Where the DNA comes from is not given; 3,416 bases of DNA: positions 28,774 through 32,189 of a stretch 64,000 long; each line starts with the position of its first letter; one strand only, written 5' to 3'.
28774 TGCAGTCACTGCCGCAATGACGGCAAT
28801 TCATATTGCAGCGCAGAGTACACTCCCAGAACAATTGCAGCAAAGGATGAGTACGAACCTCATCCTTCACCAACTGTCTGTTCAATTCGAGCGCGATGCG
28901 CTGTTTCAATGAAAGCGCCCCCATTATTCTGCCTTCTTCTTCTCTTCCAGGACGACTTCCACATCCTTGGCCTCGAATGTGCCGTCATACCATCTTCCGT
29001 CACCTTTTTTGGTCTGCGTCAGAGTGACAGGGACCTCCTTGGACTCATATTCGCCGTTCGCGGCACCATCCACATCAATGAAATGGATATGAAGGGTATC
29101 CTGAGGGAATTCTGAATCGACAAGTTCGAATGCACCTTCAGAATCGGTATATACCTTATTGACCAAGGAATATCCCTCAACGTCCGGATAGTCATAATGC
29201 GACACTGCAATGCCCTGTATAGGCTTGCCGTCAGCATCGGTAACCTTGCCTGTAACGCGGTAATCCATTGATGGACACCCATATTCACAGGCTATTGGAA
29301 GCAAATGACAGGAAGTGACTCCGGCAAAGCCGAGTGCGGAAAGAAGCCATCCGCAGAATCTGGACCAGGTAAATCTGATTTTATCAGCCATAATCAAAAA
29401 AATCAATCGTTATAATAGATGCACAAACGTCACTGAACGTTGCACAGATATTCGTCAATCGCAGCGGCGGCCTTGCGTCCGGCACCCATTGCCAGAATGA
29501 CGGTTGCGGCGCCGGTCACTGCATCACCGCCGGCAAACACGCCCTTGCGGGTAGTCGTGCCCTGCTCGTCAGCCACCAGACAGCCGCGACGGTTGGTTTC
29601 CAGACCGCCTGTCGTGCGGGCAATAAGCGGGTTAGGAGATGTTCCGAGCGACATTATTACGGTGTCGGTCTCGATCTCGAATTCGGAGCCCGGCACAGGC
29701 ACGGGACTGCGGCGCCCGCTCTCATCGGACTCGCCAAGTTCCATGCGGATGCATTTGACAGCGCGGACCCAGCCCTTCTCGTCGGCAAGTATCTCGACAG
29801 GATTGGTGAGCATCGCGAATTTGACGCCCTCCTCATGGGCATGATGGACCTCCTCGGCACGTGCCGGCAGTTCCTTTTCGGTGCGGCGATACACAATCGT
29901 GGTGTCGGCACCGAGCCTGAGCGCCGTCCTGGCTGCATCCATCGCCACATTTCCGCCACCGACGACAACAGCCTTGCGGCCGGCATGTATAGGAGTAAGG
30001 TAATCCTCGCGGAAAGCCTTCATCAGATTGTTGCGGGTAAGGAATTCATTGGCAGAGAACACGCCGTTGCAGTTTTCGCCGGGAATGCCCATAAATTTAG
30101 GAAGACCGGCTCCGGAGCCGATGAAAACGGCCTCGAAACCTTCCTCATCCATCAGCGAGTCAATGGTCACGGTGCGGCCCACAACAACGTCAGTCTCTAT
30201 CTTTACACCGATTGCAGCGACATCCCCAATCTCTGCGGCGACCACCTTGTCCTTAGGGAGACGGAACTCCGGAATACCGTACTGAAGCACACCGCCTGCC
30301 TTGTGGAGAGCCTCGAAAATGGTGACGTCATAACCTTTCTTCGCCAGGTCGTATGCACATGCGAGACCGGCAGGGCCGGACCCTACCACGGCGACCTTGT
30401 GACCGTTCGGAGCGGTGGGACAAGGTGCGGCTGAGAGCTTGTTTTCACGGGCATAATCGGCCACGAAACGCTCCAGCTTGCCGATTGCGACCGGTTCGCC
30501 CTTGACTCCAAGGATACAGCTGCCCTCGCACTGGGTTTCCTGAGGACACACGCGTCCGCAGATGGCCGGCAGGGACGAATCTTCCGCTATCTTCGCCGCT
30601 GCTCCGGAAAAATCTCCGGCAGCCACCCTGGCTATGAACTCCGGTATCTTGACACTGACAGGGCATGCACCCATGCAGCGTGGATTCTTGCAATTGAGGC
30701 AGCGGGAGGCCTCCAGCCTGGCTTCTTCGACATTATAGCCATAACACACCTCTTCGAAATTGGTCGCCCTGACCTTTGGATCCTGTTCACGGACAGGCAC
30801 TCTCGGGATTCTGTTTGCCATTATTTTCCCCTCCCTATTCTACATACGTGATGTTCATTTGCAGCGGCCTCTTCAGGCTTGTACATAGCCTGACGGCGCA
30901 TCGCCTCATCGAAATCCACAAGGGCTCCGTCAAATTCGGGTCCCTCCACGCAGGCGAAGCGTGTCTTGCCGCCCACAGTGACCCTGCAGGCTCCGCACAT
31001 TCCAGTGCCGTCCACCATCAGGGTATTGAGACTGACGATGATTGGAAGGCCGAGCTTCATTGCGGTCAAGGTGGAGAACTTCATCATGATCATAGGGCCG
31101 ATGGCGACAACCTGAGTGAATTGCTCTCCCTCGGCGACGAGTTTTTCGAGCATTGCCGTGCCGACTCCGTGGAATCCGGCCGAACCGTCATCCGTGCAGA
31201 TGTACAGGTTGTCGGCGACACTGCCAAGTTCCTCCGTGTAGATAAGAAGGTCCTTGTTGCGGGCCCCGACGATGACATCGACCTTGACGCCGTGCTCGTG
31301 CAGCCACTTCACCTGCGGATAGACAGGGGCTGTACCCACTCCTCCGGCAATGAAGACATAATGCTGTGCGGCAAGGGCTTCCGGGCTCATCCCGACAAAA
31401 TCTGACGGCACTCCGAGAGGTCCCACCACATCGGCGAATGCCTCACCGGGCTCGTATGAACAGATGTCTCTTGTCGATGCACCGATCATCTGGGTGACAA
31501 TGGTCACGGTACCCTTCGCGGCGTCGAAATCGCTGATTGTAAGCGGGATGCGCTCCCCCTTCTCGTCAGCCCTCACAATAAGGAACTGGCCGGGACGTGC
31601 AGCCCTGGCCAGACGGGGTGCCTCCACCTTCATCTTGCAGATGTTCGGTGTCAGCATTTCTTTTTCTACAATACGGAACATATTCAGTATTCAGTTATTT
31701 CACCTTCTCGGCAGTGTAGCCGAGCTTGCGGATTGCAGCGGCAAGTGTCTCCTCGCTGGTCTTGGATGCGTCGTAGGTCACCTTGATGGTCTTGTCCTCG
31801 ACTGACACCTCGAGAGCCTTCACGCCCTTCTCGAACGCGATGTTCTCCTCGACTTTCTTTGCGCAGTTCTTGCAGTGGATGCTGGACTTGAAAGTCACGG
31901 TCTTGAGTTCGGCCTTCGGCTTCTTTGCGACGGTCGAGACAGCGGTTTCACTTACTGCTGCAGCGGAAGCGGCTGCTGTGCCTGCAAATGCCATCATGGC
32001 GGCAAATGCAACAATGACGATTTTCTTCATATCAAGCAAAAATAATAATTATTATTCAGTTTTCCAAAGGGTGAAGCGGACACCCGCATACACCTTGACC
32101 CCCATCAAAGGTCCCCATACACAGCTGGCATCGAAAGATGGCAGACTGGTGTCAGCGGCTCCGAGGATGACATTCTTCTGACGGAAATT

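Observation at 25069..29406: Radical SAM/SPASM enzyme translationally coupled to a Cys-motif lipoprotein, with a second lipoprotein paralog 3.4 kb away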

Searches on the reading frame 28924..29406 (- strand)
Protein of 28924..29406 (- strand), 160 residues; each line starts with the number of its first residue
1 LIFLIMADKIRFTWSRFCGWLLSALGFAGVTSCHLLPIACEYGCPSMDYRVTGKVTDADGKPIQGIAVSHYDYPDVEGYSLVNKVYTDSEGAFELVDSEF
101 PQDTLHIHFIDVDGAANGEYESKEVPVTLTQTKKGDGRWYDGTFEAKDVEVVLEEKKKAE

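Call 3: search_protein_families(library=ncbifam, proteins=[window:28924-29406:-], max_evalue=0.01)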
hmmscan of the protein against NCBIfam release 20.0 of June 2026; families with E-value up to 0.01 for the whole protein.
window:28924-29406:- (160 aa): 1 family
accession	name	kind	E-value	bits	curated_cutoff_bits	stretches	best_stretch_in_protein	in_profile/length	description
TIGR04134.1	lipo_with_rSAM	hypoth_equivalog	4.4e-32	111.2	39.8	1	16-154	4-149/150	radical SAM-associated putative lipoprotein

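Call 4: search_protein_families(library=pfam, proteins=[window:28924-29406:-], max_evalue=0.01)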
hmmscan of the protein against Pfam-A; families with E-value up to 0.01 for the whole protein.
window:28924-29406:- (160 aa): 5 families
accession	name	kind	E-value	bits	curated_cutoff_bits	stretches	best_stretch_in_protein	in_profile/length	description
PF13620.12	CarboxypepD_reg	-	9.5e-06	26.3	32.3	1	51-98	2-45/82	Carboxypeptidase regulatory-like domain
PF13715.12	CarbopepD_reg_2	-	6.6e-05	23.3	32.2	1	51-133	1-68/88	CarboxypepD_reg-like domain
PF20598.4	DUF6795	-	0.0021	18.8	27.4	1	51-97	1-45/103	Domain of unknown function (DUF6795)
PF02369.22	Big_1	-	0.0066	17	34.9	0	50-94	20-63/93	Bacterial Ig-like domain (group 1)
PF16323.11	DUF4959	-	0.0083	16.9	32.9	0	49-108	16-75/106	Domain of unknown function (DUF4959)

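Call 11: find_homologous_proteins(query=window:28927-29391:-, max_evalue=0.001)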
Query seq(155 aa) (155 aa): 23 proteins with E <= 0.001 among 90 candidates.
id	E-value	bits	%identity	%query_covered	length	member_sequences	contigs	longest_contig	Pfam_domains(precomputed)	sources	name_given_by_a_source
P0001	8.0e-88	310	88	100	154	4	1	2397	PF13620.13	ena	-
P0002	8.5e-27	112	45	97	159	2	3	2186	PF20598.5,PF13620.13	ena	-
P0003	3.8e-25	107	48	90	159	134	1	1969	PF20598.5,PF13620.13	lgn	-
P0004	1.8e-23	101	47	81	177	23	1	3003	PF20598.5,PF13620.13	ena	-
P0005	3.5e-23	100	47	81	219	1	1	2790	PF20598.5,PF13620.13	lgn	-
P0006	3.7e-23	100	46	81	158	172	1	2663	PF20598.5,PF13620.13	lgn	-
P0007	2.9e-22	97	44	99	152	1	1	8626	PF20598.5,PF13620.13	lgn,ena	-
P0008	1.0e-21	95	41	92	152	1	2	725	-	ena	-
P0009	1.9e-21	95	40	95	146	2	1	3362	-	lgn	-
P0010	1.0e-19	89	40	76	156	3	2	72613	-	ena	-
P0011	1.1e-19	89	39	92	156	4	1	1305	-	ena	-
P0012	4.3e-19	87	40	76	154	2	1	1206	-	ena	-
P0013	5.5e-18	83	39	95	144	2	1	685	PF13620.13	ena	-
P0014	1.3e-16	79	35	91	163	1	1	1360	-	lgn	-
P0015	1.3e-16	79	36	85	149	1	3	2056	-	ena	-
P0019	7.0e-16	76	35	85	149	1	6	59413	-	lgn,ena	-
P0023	4.1e-13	67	35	89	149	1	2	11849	-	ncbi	-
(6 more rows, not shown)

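Call 35: predict_structure(alignment_id=A1)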
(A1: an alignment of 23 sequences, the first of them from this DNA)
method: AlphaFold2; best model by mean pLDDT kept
length: 155 residues; sequences in the alignment: 23
mean_pLDDT: 79.1   pTM: 0.66
mean pLDDT of the five models: 79.1, 78.9, 77.4, 76.7, 72.6
residues with pLDDT >= 90: 66; 70-90: 50; 50-70: 22; < 50: 17
segments of 3 or more residues with pLDDT < 50: 24-33, 69-73
pLDDT, mean of each block of 10 residues (from residue 1): 68 73 49 57 93 95 73 59 96 87 87 89 89 83 95 66
secondary structure, 60 per line:
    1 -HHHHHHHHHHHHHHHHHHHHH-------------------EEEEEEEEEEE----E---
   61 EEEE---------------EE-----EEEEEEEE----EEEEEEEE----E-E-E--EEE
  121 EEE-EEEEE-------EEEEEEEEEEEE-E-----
elements in order: H2-22 E42-52 E61-64 E87-94 E99-106 E118-123 E125-129 E137-148

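Call 41: fold_search(model_id=the predicted structure, library=pdb)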
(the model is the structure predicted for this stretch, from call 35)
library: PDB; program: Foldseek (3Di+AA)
matches with E <= 10: 1046; with E <= 0.001: 43
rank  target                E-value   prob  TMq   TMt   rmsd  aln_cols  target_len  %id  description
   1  8fia_A                4.0e-05  1.00  0.44  0.04   4.3       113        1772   15  The structure of fly Teneurin self assembly (released 2023-05-03)
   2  7bam_A                8.5e-05  1.00  0.46  0.04   5.0       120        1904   14  human Teneurin4 WT C2 (released 2021-12-01)
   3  1tmx_A                1.2e-04  1.00  0.42  0.25   6.8       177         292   14  Crystal structure of hydroxyquinol 1,2-dioxygenase from Nocardioides Simplex 3E (released 2005-03-22)
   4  6fb3_A                1.3e-04  1.00  0.42  0.04   4.4       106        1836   22  Teneurin 2 Partial Extracellular Domain (released 2018-03-28)
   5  2boy_B                1.3e-04  1.00  0.43  0.28   6.5       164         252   16  Crystal structure of 3-ChloroCatechol 1,2-Dioxygenase from Rhodococcus Opacus 1CP (released 2006-08-24)
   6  7ban_A                1.5e-04  1.00  0.46  0.04   4.0       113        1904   13  human Teneurin4 Mut C2 (released 2022-01-12)
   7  4ilv_A                1.6e-04  1.00  0.41  0.41   6.5       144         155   16  Structure of the dioxygenase domain of SACTE_2871, a novel dioxygenase carbohydrate-binding protein fusion from the ce (released 2013-05-15)
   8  2boy_A                1.8e-04  1.00  0.44  0.29   6.3       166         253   16  Crystal structure of 3-ChloroCatechol 1,2-Dioxygenase from Rhodococcus Opacus 1CP (released 2006-08-24)
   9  5umh_A                1.8e-04  1.00  0.44  0.25   7.3       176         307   15  Crystal Structure of Catechol 1,2-dioxygenase protein from Burkholderia multivorans (released 2017-02-15)
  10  2boy_C                2.0e-04  1.00  0.42  0.28   7.1       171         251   16  Crystal structure of 3-ChloroCatechol 1,2-Dioxygenase from Rhodococcus Opacus 1CP (released 2006-08-24)
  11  4ilt_A                2.1e-04  1.00  0.40  0.40   6.1       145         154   15  Structure of the dioxygenase domain of SACTE_2871, a novel dioxygenase carbohydrate-binding protein fusion from the ce (released 2013-05-15)
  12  2azq                  2.3e-04  1.00  0.46  0.25   8.4       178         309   15  Crystal Structure of Catechol 1,2-Dioxygenase from Pseudomonas arvilla C-1 (released 2005-10-04)
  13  5vxt_B                2.4e-04  1.00  0.47  0.26   7.1       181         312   16  Crystal structure of catechol 1,2-dioxygenase from Burkholderia ambifaria (released 2017-06-14)
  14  1tmx_B                2.4e-04  1.00  0.45  0.26   7.2       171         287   11  Crystal structure of hydroxyquinol 1,2-dioxygenase from Nocardioides Simplex 3E (released 2005-03-22)
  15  4ilt_C                2.4e-04  1.00  0.34  0.34   7.5       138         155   19  Structure of the dioxygenase domain of SACTE_2871, a novel dioxygenase carbohydrate-binding protein fusion from the ce (released 2013-05-15)
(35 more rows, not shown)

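Call 76: search_protein_families(library=padloc, proteins=[window:28924-29391:-], max_evalue=0.001)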
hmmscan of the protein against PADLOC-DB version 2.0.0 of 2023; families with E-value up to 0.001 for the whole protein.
window:28924-29391:- (155 aa): 0 families

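Call 79: search_protein_representatives(alignment_id=A1)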
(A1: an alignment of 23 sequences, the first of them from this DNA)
Query: 23 sequences, 153 profile positions. Proteins with E-value up to 0.001 (for the whole library): 17567; up to 1e-10: 3513; up to 1e-30: 110. The best 150 are listed.
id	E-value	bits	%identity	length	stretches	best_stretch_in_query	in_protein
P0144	4.0e-62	225.0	-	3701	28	44-101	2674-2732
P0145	6.6e-60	217.7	-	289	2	1-149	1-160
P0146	3.0e-55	202.6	-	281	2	1-151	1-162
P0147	1.6e-54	200.2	-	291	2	21-150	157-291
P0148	1.7e-52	193.7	-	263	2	10-148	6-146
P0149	7.9e-52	191.5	-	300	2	8-146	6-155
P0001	1.0e-50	187.9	-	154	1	1-152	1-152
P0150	1.1e-44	168.3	-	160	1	1-151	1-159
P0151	7.6e-44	165.6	-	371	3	33-147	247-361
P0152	3.2e-43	163.6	-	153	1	1-151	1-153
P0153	5.4e-42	159.6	-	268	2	32-151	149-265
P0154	7.3e-41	155.9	-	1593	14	40-92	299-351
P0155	7.7e-41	155.8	-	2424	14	42-90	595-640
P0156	1.2e-40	155.3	-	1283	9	40-114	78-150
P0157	1.2e-40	155.1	-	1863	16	40-89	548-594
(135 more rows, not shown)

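Call 85: find_encoding_contigs(protein=P0010, flank=4000, max_places=2)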
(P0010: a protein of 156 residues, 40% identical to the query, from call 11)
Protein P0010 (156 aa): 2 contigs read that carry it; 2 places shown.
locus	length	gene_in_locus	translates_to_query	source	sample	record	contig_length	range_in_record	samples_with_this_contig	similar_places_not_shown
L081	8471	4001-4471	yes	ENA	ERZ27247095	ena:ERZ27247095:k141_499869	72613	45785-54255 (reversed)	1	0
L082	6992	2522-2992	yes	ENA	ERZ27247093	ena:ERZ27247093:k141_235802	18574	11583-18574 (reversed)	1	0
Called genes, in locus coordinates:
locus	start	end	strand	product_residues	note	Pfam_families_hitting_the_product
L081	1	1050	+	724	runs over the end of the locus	PF04023:FeoA, PF01926:MMR_HSR1, PF02421:FeoB_N, PF07670:Gate, PF07664:FeoB_C, PF07670:Gate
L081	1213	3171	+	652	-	PF00251:Glyco_hydro_32N (weak), PF22847:Glyco_hydro_43_rel, PF04616:Glyco_hydro_43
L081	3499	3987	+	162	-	-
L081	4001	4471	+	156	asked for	-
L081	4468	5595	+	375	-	PF04055:Radical_SAM, PF13186:SPASM (weak)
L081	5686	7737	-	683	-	PF00930:DPPIV_N, PF00326:Peptidase_S9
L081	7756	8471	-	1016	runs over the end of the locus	PF25275:Golvesin_C, PF00041:fn3 (faint), PF01520:Amidase_3 (faint)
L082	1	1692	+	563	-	?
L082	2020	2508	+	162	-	-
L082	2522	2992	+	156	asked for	-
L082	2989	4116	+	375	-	PF04055:Radical_SAM, PF13186:SPASM (weak)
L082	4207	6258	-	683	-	PF00930:DPPIV_N, PF00326:Peptidase_S9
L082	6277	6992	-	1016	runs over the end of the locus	PF25275:Golvesin_C, PF00041:fn3 (faint), PF01520:Amidase_3 (faint)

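Call 86: find_encoding_contigs(protein=P0019, flank=4000, max_places=2)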
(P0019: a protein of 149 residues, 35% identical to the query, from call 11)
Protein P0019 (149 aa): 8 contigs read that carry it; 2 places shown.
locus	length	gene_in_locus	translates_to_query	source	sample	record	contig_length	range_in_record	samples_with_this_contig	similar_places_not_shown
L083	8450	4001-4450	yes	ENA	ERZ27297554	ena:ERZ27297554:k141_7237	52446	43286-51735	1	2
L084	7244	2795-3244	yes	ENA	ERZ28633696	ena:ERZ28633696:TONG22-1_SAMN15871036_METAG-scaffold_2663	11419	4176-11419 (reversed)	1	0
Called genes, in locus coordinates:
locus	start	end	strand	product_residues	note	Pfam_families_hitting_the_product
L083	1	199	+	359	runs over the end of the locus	PF00106:adh_short (weak), PF01370:Epimerase, PF02719:Polysacc_synt_2, PF04321:RmlD_sub_bind, PF01073:3Beta_HSD, PF16363:GDP_Man_Dehyd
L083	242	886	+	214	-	-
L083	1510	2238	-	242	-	PF11967:RecO_N, PF02565:RecO_C (weak)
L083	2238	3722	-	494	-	PF04551:GcpE, PF26540:GcpE_C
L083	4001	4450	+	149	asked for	-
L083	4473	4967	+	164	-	-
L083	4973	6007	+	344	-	PF04055:Radical_SAM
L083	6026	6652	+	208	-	-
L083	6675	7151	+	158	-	-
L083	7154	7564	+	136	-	-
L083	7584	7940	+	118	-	-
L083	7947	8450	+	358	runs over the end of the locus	PF04055:Radical_SAM, PF13186:SPASM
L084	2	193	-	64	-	?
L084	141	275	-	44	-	-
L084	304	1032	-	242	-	PF11967:RecO_N, PF02565:RecO_C (weak)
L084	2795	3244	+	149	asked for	-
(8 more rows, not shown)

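Call 87: find_encoding_contigs(protein=P0023, flank=4000, max_places=2)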
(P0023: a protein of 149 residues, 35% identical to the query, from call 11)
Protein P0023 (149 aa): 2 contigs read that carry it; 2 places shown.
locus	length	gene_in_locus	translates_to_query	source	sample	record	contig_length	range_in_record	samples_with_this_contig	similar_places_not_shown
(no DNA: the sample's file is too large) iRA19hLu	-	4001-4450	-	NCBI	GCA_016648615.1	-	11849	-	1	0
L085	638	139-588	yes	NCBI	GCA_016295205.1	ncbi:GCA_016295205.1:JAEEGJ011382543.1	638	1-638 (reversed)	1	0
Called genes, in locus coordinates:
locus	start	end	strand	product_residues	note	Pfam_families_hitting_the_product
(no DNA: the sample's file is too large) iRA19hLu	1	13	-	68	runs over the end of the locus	-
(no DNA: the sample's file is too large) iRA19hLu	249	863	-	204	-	PF02508:Rnf-Nqr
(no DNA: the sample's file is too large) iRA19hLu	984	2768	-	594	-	PF00682:HMGL-like, PF02436:PYC_OADA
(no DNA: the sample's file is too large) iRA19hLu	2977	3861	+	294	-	PF08614:ATG16 (weak)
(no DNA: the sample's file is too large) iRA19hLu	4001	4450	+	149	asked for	-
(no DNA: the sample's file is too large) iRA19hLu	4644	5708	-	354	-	PF25164:CoiA_N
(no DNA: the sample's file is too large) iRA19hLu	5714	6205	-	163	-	-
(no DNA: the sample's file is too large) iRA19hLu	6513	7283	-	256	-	PF01026:TatD_DNase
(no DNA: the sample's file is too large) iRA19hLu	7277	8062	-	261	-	PF01488:Shikimate_DH (weak), PF03807:F420_oxidored, PF10727:Rossmann-like (weak), PF10728:DUF2520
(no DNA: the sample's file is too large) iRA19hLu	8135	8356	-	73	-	PF11387:DUF2795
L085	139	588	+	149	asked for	-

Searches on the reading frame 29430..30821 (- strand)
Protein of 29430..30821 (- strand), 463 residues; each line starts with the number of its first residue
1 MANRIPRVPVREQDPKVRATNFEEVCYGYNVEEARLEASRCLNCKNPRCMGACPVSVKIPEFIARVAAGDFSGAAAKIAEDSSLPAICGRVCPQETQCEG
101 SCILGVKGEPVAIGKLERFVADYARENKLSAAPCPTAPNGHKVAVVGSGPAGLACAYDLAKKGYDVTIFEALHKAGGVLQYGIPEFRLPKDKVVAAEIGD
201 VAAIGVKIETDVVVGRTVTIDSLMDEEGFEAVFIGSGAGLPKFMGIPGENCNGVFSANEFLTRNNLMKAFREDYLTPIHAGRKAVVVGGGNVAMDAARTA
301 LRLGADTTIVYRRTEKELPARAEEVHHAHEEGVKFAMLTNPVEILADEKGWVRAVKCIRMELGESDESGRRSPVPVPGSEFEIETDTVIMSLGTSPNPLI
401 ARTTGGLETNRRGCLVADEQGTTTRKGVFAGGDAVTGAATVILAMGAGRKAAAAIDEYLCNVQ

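Call 90: search_protein_families(library=ncbifam, proteins=[window:29430-30821:-], max_evalue=0.00001)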
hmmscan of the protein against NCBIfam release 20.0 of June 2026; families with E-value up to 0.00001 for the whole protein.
window:29430-30821:- (463 aa): 54 families (the best 25 are shown)
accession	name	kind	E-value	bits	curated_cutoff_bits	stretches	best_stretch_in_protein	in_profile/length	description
NF009414.0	PRK12778.1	equivalog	3.7e-221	736.4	1103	1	4-460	293-750/752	bifunctional dihydroorotate dehydrogenase B NAD binding subunit/NADPH-dependent glutamate synthase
TIGR01316.1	gltA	equivalog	4.7e-176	586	471.75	1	15-459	2-449/449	NADPH-dependent glutamate synthase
NF009413.0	PRK12775.1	equivalog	2.2e-162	542.2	1895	1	9-461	301-756/1006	putative trifunctional 2-polyprenylphenol hydroxylase/glutamate synthase subunit beta/ferritin domain-containing protein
NF009415.0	PRK12779.1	equivalog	1.7e-122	410.1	1519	1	49-455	210-622/944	putative bifunctional glutamate synthase subunit beta/2-polyprenylphenol hydroxylase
NF009410.0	PRK12771.1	subfamily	1e-116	390.8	516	1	46-460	47-446/566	NAD(P)-binding protein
TIGR01318.1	gltD_gamma_fam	subfamily_domain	1.1e-113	380.3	482.95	1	10-459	11-465/467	glutamate synthase, small subunit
NF009454.0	PRK12814.1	equivalog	3.6e-112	375.9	916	2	48-461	103-502/657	putative NADPH-dependent glutamate synthase small subunit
NF009408.0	PRK12769.1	equivalog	2.2e-103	346.6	1003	1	10-460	196-652/659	formate-dependent uric acid utilization protein AegA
NF009451.0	PRK12809.1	equivalog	6.3e-92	308.9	1154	1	16-454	185-629/639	formate-dependent uric acid utilization protein YgfT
NF010590.0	PRK13984.1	equivalog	8.1e-89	298.4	946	1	6-461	157-608/611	putative oxidoreductase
TIGR01317.1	GOGAT_sm_gam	subfamily_domain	2e-81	274.3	447.7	1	11-460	14-479/485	glutamate synthase small subunit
TIGR03315.1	Se_ygfK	equivalog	4.1e-81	272.8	835.3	1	43-455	441-835/1012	putative selenate reductase subunit YgfK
NF009409.0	PRK12770.1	subfamily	4.3e-76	256.3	343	1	136-460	14-351/360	putative glutamate synthase subunit beta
NF045663.1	diclust_near_Sec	equivalog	3.2e-44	151.2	530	1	37-238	8-199/759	pyridine nucleotide-disulfide oxidoreductase/dicluster-binding protein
TIGR01292.1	TRX_reduct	equivalog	5.3e-18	64.9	343.45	1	277-459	137-300/300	thioredoxin-disulfide reductase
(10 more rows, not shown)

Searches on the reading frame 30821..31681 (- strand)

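Call 90: search_protein_families(library=ncbifam, proteins=[window:30821-31681:-], max_evalue=0.00001)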
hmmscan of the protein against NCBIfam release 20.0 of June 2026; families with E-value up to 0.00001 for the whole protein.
window:30821-31681:- (286 aa): 13 families
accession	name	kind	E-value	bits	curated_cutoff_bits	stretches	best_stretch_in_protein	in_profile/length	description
NF004862.0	PRK06222.1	subfamily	2.1e-116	388.4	220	1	1-280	1-273/281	sulfide/dihydroorotate dehydrogenase-like FAD/NAD-binding protein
NF009414.0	PRK12778.1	equivalog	1.9e-113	380.2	1103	1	1-276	1-269/752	bifunctional dihydroorotate dehydrogenase B NAD binding subunit/NADPH-dependent glutamate synthase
NF009413.0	PRK12775.1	equivalog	1.3e-85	288.1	1895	1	1-282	1-277/1006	putative trifunctional 2-polyprenylphenol hydroxylase/glutamate synthase subunit beta/ferritin domain-containing protein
NF009415.0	PRK12779.1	equivalog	2.7e-67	227.4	1519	1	3-278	652-941/944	putative bifunctional glutamate synthase subunit beta/2-polyprenylphenol hydroxylase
NF000796.0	PRK00054.1-1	equivalog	2.4e-36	125.3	224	1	27-255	28-235/254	dihydroorotate dehydrogenase electron transfer subunit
NF000799.0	PRK00054.1-4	equivalog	3.5e-29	101.6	314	1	3-251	8-252/258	dihydroorotate dehydrogenase electron transfer subunit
NF000798.0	PRK00054.1-3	equivalog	3.4e-28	98.9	219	1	3-255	9-242/244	dihydroorotate dehydrogenase electron transfer subunit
NF000797.0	PRK00054.1-2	equivalog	1.7e-27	96.4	270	1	3-251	18-261/267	dihydroorotate dehydrogenase electron transfer subunit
TIGR02911.1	sulfite_red_B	equivalog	5.7e-20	71.5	288.6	1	27-251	30-252/261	anaerobic sulfite reductase subunit AsrB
NF004470.0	PRK05802.1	equivalog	5.8e-14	51.8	313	1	3-240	69-309/330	sulfide/dihydroorotate dehydrogenase-like FAD/NAD-binding protein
NF006220.0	PRK08345.1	subfamily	3e-13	49.7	395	1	14-250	27-282/294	cytochrome-c3 hydrogenase subunit gamma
NF040835.1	sulfhyd_HydG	equivalog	6.5e-10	38.7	650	1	15-250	35-279/292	NADPH-dependent hydrogenase/sulfhydrogenase 1 subunit gamma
NF040830.1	sulfhyd_ShyC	equivalog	1.7e-08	34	600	0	27-128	38-130/288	NAD(P)-dependent hydrogenase/sulfhydrogenase 2 subunit gamma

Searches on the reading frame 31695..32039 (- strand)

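Call 90: search_protein_families(library=ncbifam, proteins=[window:31695-32039:-], max_evalue=0.00001)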
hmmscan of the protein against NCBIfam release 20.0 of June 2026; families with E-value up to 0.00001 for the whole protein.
window:31695-32039:- (114 aa): 9 families
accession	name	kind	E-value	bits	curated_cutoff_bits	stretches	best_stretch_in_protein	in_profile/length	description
NF033556.1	MerTP_fusion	equivalog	1.6e-11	44.2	180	1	8-110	86-185/186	mercuric transport protein MerTP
TIGR00003.1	TIGR00003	subfamily_domain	3e-11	43.4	62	1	52-110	7-65/66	copper ion binding protein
NF033795.1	chaper_CopZ_Bs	exception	7.3e-10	38.9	91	1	55-109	10-64/66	copper chaperone CopZ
NF033794.2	chaper_CopZ_Eh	exception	9.4e-10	38.5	95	1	54-112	9-67/68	copper chaperone CopZ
NF033781.1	chaper_CopP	exception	1.7e-08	34.5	112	1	52-109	7-63/65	copper-binding metallochaperone CopP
NF041115.1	UxxU_metal_bind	equivalog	4.5e-08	33.1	95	1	54-112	13-71/74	metal-binding (seleno)protein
TIGR02052.1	MerP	equivalog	8.8e-07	29.4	92.55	1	34-110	11-88/92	mercury resistance system periplasmic binding protein MerP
NF010311.1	PRK13748.1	subfamily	1.5e-06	27.4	600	1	54-112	8-65/560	mercury(II) reductase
NF047957.1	CopZ_AFE_1862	equivalog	2.7e-06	27.7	85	1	55-111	9-62/62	CopZ family metallochaperone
